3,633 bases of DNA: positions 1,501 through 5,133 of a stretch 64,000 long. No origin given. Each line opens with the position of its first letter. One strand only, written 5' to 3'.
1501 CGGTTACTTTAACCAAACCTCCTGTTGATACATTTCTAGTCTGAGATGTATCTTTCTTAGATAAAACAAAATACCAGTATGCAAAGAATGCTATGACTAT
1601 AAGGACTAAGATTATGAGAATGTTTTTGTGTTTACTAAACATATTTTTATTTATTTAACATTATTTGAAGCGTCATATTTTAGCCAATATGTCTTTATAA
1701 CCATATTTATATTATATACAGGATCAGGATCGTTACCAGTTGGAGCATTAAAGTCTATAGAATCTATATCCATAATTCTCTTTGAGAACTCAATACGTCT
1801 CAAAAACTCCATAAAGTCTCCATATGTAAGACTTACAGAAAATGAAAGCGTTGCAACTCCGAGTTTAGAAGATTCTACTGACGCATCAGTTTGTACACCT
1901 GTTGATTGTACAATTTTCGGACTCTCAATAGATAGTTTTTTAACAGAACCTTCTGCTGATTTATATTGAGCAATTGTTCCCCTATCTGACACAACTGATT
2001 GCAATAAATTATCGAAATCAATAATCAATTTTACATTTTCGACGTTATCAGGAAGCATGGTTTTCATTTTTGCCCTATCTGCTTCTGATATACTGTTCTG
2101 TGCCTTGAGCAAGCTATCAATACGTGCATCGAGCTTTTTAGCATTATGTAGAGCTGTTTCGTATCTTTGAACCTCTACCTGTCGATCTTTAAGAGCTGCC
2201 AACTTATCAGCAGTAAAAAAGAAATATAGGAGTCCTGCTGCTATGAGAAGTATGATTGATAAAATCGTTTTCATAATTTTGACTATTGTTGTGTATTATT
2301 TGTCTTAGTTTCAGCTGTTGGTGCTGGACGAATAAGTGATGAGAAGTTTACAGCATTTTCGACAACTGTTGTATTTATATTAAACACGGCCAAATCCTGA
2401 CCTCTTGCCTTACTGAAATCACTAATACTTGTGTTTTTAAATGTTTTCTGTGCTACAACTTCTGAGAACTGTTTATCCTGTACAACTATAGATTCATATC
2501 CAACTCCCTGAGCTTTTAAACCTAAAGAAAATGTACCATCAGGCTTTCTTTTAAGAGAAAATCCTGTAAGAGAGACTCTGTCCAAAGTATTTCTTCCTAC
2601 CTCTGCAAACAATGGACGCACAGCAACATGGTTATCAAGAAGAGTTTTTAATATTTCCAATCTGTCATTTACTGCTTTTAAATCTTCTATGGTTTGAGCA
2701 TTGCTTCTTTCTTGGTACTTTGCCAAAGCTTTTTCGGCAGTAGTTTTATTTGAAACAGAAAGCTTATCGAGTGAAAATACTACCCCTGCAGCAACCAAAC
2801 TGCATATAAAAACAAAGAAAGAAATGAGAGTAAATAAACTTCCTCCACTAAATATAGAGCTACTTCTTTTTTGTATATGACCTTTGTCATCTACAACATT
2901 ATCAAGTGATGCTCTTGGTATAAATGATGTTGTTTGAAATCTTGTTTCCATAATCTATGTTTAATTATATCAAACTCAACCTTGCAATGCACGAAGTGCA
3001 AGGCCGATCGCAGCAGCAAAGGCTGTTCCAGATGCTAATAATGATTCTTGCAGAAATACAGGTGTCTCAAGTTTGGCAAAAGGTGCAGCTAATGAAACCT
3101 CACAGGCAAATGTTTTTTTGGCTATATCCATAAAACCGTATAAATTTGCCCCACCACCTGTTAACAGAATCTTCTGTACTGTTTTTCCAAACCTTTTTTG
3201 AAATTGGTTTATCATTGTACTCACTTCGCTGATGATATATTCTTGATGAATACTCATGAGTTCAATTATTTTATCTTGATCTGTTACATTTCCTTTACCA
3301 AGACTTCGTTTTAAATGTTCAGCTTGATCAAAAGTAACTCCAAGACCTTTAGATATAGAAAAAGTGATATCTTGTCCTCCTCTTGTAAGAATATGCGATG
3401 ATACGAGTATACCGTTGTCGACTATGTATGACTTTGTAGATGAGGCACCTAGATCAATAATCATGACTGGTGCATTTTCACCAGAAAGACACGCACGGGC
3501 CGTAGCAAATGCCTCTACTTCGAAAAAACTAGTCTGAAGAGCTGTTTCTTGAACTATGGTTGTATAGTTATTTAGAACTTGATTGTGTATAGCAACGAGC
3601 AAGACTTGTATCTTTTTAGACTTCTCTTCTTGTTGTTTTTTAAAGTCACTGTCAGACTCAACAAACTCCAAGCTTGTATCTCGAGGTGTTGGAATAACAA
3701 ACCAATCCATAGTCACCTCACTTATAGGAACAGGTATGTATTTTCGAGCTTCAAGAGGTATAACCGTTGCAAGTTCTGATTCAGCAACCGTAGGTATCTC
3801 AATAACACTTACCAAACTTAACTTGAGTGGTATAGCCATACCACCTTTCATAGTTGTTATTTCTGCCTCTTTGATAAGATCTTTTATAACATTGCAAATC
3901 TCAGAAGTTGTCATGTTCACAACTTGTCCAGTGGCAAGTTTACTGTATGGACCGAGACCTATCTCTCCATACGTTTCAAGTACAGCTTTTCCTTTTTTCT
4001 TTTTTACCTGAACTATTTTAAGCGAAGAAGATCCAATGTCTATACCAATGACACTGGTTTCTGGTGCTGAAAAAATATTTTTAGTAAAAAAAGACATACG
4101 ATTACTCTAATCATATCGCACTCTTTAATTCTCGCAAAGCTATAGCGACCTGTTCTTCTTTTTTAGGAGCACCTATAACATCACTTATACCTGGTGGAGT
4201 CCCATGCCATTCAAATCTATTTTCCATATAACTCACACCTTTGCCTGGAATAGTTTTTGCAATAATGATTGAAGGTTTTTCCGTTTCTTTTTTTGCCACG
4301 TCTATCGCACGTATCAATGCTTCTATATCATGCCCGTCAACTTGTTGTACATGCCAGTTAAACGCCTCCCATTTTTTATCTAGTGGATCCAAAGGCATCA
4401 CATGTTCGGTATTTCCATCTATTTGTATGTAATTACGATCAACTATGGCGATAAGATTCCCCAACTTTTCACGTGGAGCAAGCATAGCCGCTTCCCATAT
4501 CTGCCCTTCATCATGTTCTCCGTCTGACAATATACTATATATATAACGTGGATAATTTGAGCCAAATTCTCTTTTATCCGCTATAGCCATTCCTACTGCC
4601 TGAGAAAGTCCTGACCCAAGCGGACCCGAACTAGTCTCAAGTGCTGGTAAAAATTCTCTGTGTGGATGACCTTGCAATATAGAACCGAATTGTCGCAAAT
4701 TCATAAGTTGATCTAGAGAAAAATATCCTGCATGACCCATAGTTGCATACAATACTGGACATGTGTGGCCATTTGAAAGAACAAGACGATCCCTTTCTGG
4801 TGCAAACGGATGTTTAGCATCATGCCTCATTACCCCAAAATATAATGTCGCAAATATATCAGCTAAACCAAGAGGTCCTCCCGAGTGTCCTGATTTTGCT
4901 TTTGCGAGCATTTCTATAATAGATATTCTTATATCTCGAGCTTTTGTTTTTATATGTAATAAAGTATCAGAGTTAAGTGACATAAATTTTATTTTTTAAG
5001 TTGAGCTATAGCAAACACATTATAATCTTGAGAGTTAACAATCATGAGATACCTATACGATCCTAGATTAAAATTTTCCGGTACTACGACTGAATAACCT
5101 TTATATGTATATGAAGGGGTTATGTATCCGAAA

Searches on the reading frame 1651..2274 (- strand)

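Call 75: search_protein_families(library=pfam, proteins=[window:1651-2274:-], max_evalue=0.001)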
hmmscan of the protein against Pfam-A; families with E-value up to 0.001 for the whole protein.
window:1651-2274:- (207 aa): 1 family
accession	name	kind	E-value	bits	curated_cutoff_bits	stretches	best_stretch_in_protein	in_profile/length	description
PF04350.18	PilO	-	0.00023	21.8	22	0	131-197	77-142/145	Pilus assembly protein, PilO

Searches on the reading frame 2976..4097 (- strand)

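Call 25: search_protein_families(library=pfam, proteins=[window:2976-4097:-], max_evalue=0.001)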
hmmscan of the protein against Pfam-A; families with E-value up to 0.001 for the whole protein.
window:2976-4097:- (373 aa): 3 families
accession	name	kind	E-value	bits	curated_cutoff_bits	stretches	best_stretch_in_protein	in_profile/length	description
PF11104.14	PilM_2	-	7.3e-39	134.1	27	1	18-370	1-339/340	Type IV pilus assembly protein PilM;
PF14450.12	FtsA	-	4e-16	60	31.8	1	213-365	2-127/127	Cell division protein FtsA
PF08841.16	DDR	-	2.1e-05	24.2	24.6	1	170-264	92-189/328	Diol dehydratase reactivase ATPase-like domain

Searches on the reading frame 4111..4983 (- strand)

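Call 75: search_protein_families(library=pfam, proteins=[window:4111-4983:-], max_evalue=0.001)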
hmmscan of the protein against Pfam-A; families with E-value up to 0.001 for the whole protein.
window:4111-4983:- (290 aa): 3 families
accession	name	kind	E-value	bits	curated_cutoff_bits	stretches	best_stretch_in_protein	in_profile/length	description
PF00456.26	Transketolase_N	-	1.5e-63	215.3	22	1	15-269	6-268/334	Transketolase, thiamine diphosphate binding domain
PF13292.11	DXP_synthase_N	-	8.2e-09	35.6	21.2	1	11-191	18-178/274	1-deoxy-D-xylulose-5-phosphate synthase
PF00676.26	E1_dh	-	5.9e-05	22.6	22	1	117-239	98-219/300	Dehydrogenase E1 component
